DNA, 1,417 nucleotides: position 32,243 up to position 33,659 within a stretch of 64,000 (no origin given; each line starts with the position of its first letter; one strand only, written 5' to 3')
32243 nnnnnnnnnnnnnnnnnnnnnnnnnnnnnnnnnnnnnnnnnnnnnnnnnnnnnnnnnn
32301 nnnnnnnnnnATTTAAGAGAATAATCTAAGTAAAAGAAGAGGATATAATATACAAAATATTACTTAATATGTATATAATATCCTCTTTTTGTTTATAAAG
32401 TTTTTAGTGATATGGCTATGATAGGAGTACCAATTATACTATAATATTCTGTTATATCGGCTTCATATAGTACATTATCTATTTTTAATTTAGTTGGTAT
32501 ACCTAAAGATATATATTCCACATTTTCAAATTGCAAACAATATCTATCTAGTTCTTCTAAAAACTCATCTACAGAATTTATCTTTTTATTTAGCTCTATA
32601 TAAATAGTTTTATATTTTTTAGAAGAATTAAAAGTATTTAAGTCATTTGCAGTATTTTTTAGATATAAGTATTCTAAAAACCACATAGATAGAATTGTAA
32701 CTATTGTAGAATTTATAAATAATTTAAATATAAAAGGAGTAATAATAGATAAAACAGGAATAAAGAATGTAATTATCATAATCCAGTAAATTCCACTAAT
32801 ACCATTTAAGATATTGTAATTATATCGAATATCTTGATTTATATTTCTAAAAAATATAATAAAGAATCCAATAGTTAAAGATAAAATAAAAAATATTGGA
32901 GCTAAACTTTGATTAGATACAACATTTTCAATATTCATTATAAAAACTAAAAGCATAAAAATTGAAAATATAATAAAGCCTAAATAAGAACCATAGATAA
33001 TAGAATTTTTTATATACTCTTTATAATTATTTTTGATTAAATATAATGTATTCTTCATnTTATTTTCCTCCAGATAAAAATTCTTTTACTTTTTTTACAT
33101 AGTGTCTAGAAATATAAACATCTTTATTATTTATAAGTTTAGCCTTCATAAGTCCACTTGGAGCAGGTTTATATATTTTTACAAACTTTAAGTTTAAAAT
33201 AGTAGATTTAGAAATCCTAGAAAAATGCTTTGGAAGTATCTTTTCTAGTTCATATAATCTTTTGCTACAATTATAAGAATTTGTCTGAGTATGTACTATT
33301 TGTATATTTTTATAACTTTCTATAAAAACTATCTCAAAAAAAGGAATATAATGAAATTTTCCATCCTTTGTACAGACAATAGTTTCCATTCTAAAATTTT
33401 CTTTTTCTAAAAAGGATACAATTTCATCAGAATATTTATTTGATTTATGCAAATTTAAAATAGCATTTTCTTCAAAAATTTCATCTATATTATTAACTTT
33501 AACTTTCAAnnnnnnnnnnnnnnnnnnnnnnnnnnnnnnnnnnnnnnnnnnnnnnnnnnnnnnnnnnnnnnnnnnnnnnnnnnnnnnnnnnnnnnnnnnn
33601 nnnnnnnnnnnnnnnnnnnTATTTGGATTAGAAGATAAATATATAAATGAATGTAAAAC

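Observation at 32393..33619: LytTR regulatory system with perfect operator repeats and an extended membrane partner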

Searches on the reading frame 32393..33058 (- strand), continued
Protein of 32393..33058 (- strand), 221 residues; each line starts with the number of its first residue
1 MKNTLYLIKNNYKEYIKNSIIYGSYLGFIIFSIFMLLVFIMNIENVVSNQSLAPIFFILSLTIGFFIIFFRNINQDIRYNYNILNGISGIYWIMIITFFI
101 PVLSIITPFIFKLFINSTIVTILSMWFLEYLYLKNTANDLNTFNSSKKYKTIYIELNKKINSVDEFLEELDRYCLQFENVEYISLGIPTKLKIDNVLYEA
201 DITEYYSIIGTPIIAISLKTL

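Call 57: list_cluster_members(proteins=[P0055, P0007, P0013, P0010])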
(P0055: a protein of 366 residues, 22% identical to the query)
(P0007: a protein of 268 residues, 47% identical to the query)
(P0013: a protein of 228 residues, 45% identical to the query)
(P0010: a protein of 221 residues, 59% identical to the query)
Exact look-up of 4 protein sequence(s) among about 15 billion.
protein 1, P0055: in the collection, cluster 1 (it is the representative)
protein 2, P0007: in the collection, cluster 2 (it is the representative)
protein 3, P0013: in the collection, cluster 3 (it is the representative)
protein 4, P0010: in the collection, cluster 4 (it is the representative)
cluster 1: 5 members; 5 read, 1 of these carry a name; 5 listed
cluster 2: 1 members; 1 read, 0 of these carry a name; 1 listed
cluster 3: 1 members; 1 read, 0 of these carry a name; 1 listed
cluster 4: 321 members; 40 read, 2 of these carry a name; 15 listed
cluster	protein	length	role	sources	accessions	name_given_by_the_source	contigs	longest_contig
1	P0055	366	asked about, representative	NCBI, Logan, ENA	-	-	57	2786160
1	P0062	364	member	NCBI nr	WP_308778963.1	DUF4318 domain-containing protein [uncultured Blautia sp.]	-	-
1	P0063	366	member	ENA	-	-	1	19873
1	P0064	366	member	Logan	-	-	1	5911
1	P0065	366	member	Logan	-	-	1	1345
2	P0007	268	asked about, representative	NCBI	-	-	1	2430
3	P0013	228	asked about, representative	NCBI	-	-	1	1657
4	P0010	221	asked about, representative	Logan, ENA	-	-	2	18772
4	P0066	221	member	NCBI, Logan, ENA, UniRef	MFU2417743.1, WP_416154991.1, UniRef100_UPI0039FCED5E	DUF4318 domain-containing protein [Peptacetobacter sp. AB800] | DUF4318 domain-containing protein n=1 Tax=Peptacetobacter sp. AB800 TaxID=3388428 ...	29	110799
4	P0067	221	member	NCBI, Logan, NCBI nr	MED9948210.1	MAG: DUF4318 domain-containing protein [Peptacetobacter hiranonis] | DUF4318 domain-containing protein [Peptacetobacter hiranonis]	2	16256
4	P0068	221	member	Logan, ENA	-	-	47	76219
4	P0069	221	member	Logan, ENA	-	-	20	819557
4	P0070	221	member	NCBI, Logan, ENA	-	-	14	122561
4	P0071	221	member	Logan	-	-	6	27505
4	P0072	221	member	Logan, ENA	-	-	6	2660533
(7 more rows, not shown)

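Call 74: find_encoding_contigs(protein=P0056, flank=1500, max_places=2)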
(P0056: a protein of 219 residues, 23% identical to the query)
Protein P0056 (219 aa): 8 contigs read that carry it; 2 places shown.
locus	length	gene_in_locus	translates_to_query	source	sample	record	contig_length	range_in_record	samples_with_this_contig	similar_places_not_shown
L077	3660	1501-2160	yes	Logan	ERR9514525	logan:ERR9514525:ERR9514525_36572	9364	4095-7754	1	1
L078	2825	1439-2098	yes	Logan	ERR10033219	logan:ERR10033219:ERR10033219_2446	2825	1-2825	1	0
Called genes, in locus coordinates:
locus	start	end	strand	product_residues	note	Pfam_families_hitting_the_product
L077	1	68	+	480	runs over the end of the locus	PF02378:PTS_EIIC, PF00367:PTS_EIIB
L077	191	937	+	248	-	PF03932:CutC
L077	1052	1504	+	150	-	PF04397:LytTR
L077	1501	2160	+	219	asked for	-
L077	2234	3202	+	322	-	PF01145:Band_7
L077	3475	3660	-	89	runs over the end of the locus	-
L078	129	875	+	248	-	PF03932:CutC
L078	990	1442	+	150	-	PF04397:LytTR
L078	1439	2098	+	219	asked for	-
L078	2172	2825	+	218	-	?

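Call 75: find_encoding_contigs(protein=P0039, flank=1500, max_places=2)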
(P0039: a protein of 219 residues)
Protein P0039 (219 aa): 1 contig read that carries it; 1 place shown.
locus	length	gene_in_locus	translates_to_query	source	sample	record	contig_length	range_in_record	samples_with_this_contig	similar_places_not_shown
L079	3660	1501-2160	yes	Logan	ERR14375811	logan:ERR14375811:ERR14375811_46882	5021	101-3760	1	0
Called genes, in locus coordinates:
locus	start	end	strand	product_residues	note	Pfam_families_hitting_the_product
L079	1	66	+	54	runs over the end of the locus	?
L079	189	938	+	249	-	PF03932:CutC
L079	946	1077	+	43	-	-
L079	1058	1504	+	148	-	PF04397:LytTR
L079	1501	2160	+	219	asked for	-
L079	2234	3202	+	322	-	PF01145:Band_7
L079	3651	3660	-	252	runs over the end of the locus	PF25213:HVO_A0261_N (faint), PF09339:HTH_IclR, PF12802:MarR_2 (weak), PF13463:HTH_27 (weak), PF01614:IclR_C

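Call 83: search_protein_families(library=pfam, proteins=[P0015, P0016, P0017, P0018, P0019, P0020, P0021, P0022, P0023, P0024], max_evalue=0.5)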
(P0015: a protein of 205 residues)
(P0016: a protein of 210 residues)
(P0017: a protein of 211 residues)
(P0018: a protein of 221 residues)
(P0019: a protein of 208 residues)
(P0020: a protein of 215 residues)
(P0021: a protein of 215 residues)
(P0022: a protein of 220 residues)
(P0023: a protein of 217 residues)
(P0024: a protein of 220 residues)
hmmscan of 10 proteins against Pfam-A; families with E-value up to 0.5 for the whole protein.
P0015 (205 aa): 4 families
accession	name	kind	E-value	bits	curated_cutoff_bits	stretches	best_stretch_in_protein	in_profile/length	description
PF14201.11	DUF4318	-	6.1e-12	46.1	27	1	133-204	2-74/75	Domain of unknown function (DUF4318)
PF09843.14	DUF2070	-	0.0057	15.5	30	1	9-120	16-130/561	Predicted membrane protein (DUF2070)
PF11457.13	DUF3021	-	0.23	12.1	24.7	1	4-125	3-127/130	Protein of unknown function (DUF3021)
PF16192.10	PMT_4TMC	-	0.3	11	32.4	0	35-91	124-177/202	C-terminal four TMM region of protein-O-mannosyltransferase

P0016 (210 aa): 5 families
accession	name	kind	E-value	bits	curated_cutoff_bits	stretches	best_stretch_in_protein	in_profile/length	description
PF14201.11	DUF4318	-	1.3e-10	41.9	27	1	135-202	1-69/75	Domain of unknown function (DUF4318)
PF13858.11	DUF4199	-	0.026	15.4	32.3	1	9-90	1-81/165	Protein of unknown function (DUF4199)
PF11457.13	DUF3021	-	0.035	14.8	24.7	1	12-128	7-127/130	Protein of unknown function (DUF3021)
PF05785.17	CNF1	-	0.042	13.6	25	1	107-168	149-210/286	Rho-activating domain of cytotoxic necrotizing factor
PF13520.12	AA_permease_2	-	0.083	12.2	27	1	7-95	318-407/427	Amino acid permease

P0017 (211 aa): 2 families
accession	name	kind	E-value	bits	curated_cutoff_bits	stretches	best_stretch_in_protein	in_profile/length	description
PF14201.11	DUF4318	-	1.2e-14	54.8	27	1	140-209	2-73/75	Domain of unknown function (DUF4318)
PF11457.13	DUF3021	-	0.017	15.8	24.7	1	16-135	5-128/130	Protein of unknown function (DUF3021)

P0018 (221 aa): 2 families
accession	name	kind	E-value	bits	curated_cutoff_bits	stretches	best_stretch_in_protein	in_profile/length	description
PF14201.11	DUF4318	-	2.6e-10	40.9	27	1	144-211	6-74/75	Domain of unknown function (DUF4318)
PF03189.18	Otopetrin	-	0.16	11.3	27.8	1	38-70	169-201/434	Otopetrin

P0019 (208 aa): 1 family
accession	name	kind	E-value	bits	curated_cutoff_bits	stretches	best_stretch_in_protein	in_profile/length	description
PF14201.11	DUF4318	-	9.7e-15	55.1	27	1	134-204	2-73/75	Domain of unknown function (DUF4318)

P0020 (215 aa): 3 families
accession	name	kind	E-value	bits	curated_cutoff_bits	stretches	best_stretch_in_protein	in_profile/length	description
PF14201.11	DUF4318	-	9.9e-17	61.5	27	1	144-213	2-73/75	Domain of unknown function (DUF4318)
PF05184.20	SapB_1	-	0.16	12.5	25.2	0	152-170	18-36/38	Saposin-like type B, region 1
PF07261.16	DnaB_2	-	0.26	11.4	22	0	138-180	9-54/74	Replication initiation and membrane attachment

P0021 (215 aa): 3 families
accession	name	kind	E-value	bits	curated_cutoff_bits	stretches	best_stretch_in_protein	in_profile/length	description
PF14201.11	DUF4318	-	3.6e-17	62.9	27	1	142-207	7-73/75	Domain of unknown function (DUF4318)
PF11457.13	DUF3021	-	0.31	11.7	24.7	1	78-129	73-127/130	Protein of unknown function (DUF3021)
PF13567.11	DUF4131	-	0.37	10.9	31.6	0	78-152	5-82/165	Domain of unknown function (DUF4131)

P0022 (220 aa): 5 families
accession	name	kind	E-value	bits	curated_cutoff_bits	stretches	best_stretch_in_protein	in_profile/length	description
PF14201.11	DUF4318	-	3.4e-12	46.9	27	1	147-217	2-74/75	Domain of unknown function (DUF4318)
PF09843.14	DUF2070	-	0.042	12.6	30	1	20-168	84-213/561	Predicted membrane protein (DUF2070)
PF11457.13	DUF3021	-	0.23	12.1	24.7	0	11-142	3-130/130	Protein of unknown function (DUF3021)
PF11176.13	Tma16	-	0.25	11.6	22.7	1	132-185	33-84/146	Translation machinery-associated protein 16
PF13664.11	DUF4149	-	0.32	11.7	24.6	1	16-95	5-88/102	Domain of unknown function (DUF4149)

P0023 (217 aa): 4 families
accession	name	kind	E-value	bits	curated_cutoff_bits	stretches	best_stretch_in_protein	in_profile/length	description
PF14201.11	DUF4318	-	0.00099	19.8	27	1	154-208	16-69/75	Domain of unknown function (DUF4318)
PF13567.11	DUF4131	-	0.0067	16.6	31.6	1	79-168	5-89/165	Domain of unknown function (DUF4131)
PF21501.2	LANA1_DNA-bd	-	0.17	12.8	27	1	114-169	29-82/119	Protein LANA1-like, DNA-binding domain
PF09775.14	Keratin_assoc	-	0.47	10.5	23.5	1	64-117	25-78/129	Keratinocyte-associated protein 2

P0024 (220 aa): 1 family
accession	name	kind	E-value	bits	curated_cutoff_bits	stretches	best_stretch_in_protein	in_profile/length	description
PF14201.11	DUF4318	-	5.2e-07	30.4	27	1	145-212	2-70/75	Domain of unknown function (DUF4318)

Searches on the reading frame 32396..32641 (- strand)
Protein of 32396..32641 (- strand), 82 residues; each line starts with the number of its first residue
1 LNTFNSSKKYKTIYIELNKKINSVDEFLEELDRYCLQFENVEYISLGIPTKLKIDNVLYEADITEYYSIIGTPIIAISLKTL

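Call 66: predict_structure(alignment_id=A3)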
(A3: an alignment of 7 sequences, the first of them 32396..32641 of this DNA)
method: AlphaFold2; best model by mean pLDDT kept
length: 82 residues; sequences in the alignment: 7
mean_pLDDT: 87.8   pTM: 0.74
mean pLDDT of the five models: 87.8, 87.0, 86.7, 86.0, 85.1
residues with pLDDT >= 90: 58; 70-90: 15; 50-70: 3; < 50: 6
segments of 3 or more residues with pLDDT < 50: 1-6
pLDDT, mean of each block of 10 residues (from residue 1): 48 91 95 94 96 95 89 92 92
secondary structure, 60 per line:
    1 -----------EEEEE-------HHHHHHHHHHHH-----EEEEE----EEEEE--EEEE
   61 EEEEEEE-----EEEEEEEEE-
elements in order: E12-16 H24-35 E41-45 E50-54 E57-67 E73-81

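Call 68: fold_search(model_id=the predicted structure, library=pdb)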
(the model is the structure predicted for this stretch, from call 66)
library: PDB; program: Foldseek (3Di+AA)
matches with E <= 10: 551; with E <= 0.001: 0
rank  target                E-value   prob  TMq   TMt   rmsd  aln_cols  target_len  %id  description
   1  2k7h_MODEL_1_A        5.9e-02  0.87  0.37  0.23   7.2       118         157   14  NMR solution structure of soybean allergen Gly m 4 (released 2009-05-05)
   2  4c9c_B                5.9e-02  0.69  0.32  0.21   7.4       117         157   13  Crystal Structure of the Strawberry Pathogenesis-Related 10 (PR-10) Fra a 1E protein (Form A) (released 2013-10-16)
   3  6sta_A                6.9e-02  0.89  0.37  0.24   6.4       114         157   15  Crystal structure of the strawberry pathogenesis-related 10 (PR-10) Fra a 1.02 protein, E46A D48A mutant (released 2019-12-18)
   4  4y31                  7.7e-02  0.75  0.33  0.23   6.8       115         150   13  Crystal structure of yellow lupine LlPR-10.1A protein in ligand-free form (released 2015-12-09)
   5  6sta_B                1.1e-01  0.85  0.37  0.24   6.6       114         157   15  Crystal structure of the strawberry pathogenesis-related 10 (PR-10) Fra a 1.02 protein, E46A D48A mutant (released 2019-12-18)
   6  5mxw                  1.4e-01  0.54  0.32  0.22   7.0       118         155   12  Crystal structure of yellow lupin LLPR-10.2B protein in complex with melatonin and trans-zeatin. (released 2018-04-18)
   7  3ijt_A                1.5e-01  0.54  0.36  0.26   5.5       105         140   11  Structural Characterization of SMU.440, a Hypothetical Protein from Streptococcus mutans (released 2009-08-25)
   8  1tw0_A                1.7e-01  0.57  0.33  0.21   7.1       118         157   14  Native crystal structure of SPE16 (released 2005-10-11)
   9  5mxb                  1.9e-01  0.51  0.32  0.22   7.0       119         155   13  Crystal structure of yellow lupin LLPR-10.2B protein in complex with melatonin (released 2018-04-18)
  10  6stb_B                2.0e-01  0.57  0.36  0.23   9.4       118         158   14  Crystal structure of the strawberry pathogenesis-related 10 (PR-10) Fra a 1.02 protein, Q64W mutant (released 2019-12-18)
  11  1xdf_A                2.1e-01  0.69  0.37  0.24   6.6       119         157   11  Crystal structure of pathogenesis-related protein LlPR-10.2A from yellow lupine (released 2005-02-15)
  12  5v8w_H                2.2e-01  0.77  0.41  0.34   5.4        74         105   16  Crystal structure of human Integrator IntS9-IntS11 CTD complex (released 2017-04-12)
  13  4c94_D                2.2e-01  0.57  0.35  0.23   6.8       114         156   16  Crystal Structure of the Strawberry Pathogenesis-Related 10 (PR-10) Fra a 3 protein in complex with Catechin (released 2013-10-16)
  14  6ka3_A                2.4e-01  0.35  0.29  0.21   7.2       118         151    8  Crystal structure of a Thebaine synthase from Papaver somniferum (released 2020-06-24)
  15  2bk0_A                2.6e-01  0.57  0.36  0.24   6.8       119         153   12  Crystal structure of the major celery allergen Api G 1 (released 2005-06-13)
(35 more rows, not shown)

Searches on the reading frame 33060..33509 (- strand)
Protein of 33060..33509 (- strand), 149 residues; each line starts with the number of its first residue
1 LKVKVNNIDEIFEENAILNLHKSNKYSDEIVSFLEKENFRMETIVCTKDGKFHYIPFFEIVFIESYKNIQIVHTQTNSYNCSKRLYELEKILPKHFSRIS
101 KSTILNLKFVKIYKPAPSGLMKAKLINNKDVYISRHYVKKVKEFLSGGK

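Call 3: search_protein_families(library=pfam, proteins=[window:33060-33509:-], max_evalue=1)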
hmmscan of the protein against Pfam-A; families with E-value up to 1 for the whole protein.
window:33060-33509:- (149 aa): 1 family
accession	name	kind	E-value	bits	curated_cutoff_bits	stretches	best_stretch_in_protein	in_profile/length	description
PF04397.21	LytTR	-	3.8e-19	69.2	22.6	1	51-145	2-97/98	LytTr DNA-binding domain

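Call 28: search_protein_families(library=ncbifam, proteins=[window:33060-33509:-], max_evalue=1)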
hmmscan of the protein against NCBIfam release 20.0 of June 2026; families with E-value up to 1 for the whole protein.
window:33060-33509:- (149 aa): 2 families
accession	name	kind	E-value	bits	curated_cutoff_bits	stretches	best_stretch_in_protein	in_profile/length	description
NF010684.1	PRK14084.1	equivalog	9.7e-07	28.8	375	1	22-143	127-250/254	response regulator transcription factor LytR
NF008677.0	PRK11697.1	equivalog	7.5e-05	22.2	246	1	20-145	115-235/238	two-component system response regulator BtsR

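Call 30: search_solved_structures(query=window:33060-33509:-, max_evalue=0.01)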
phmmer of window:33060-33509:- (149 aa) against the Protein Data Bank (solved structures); distinct sequences matched with E-value up to 0.01: 1.
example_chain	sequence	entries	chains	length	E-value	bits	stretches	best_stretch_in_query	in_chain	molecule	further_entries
3d6w_A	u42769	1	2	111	0.00072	23.1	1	47-146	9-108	Methyl-accepting/DNA response regulator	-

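Call 33: find_related_loci(query=window:33060-33509:-, collection=genome_contigs, flank=2500)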
Query window:33060-33509:- (149 aa) in genome_contigs; peptide patterns used: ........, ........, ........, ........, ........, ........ (x = any residue, [..] = any of these).
123 stretches matched a pattern; 2 encode a relative of the query (tblastn E <= 1e-3); 2 distinct loci.
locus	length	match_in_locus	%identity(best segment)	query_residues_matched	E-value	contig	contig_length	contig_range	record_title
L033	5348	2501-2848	37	29-146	2e-19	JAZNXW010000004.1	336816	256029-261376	MAG: Eubacteriales bacterium isolate T1900044778_TS20190244.MAGScoT_cleanbin_000012 SGB_2524_k141_3017467, whole genome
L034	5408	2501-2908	35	13-149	3e-17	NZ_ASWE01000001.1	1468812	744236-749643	Enterococcus phoeniculicola ATCC BAA-412 acOtz-supercont2.1, whole genome shotgun sequence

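Call 36: search_protein_families(library=pfam, proteins=[L033:2858-3319:+, L034:2911-3312:+, L033:2408-2851:+, L034:2459-2911:+], max_evalue=1)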
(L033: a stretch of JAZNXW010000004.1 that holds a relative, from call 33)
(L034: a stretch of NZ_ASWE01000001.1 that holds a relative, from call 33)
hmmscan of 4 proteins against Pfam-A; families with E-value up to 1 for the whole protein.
L033:2858-3319:+ (154 aa): 12 families
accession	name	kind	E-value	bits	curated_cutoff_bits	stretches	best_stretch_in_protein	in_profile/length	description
PF25711.1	crAss_THB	-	0.0055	17.1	27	1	60-98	35-73/113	Crassvirus tail hub protein B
PF11457.13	DUF3021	-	0.0065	17.1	24.7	1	65-145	54-130/130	Protein of unknown function (DUF3021)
PF02673.24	BacA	-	0.012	15.8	33.4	1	26-137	22-140/257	Bacitracin resistance protein BacA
PF14897.12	EpsG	-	0.013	15.1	30.1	1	8-135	168-291/326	EpsG family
PF15052.11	TMEM169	-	0.035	14.8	27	1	39-96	10-66/131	TMEM169 protein family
PF00119.25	ATP-synt_A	-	0.035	14.4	33.9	1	52-118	30-98/217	ATP synthase A chain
PF17555.7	TssN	-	0.037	13.9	30.3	1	18-127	39-143/274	Type VI secretion system, TssN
PF19529.4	DUF6057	-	0.043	13.1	29.8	1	17-129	124-252/569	Family of unknown function (DUF6057)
PF05767.17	Pox_A14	-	0.056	14.1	27.7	1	55-103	14-63/93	Poxvirus virion envelope protein A14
PF01943.22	Polysacc_synt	-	0.07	13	28.2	1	4-127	73-183/274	Polysaccharide biosynthesis protein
PF20040.4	DUF6442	-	0.071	13.8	25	1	78-133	25-77/102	Family of unknown function (DUF6442)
PF16491.10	Peptidase_M48_N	-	0.15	12.3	27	0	69-120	112-163/179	CAAX prenyl protease N-terminal, five membrane helices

L034:2911-3312:+ (134 aa): 2 families
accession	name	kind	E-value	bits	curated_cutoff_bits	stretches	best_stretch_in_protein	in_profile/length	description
PF11457.13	DUF3021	-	1e-05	26.2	24.7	1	8-126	8-129/130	Protein of unknown function (DUF3021)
PF09843.14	DUF2070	-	0.16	10.7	30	1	12-113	84-177/561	Predicted membrane protein (DUF2070)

L033:2408-2851:+ (148 aa): 2 families
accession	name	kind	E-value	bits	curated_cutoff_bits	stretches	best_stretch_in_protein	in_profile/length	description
PF04397.21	LytTR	-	2.2e-24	85.9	22.6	1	51-146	2-97/98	LytTr DNA-binding domain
PF11008.14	DUF2846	-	0.081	13.5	34.3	1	73-129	28-83/92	Protein of unknown function (DUF2846)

L034:2459-2911:+ (151 aa): 3 families
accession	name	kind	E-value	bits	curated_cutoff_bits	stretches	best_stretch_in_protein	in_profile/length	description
PF04397.21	LytTR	-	2.2e-22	79.5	22.6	1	50-145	2-97/98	LytTr DNA-binding domain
PF22094.2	CED4_WHD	-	0.086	13.5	26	1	24-68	37-82/95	CED4, winged-helix domain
PF20531.3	DUF6746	-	0.19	12.1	27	1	19-48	65-94/124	Family of unknown function (DUF6746)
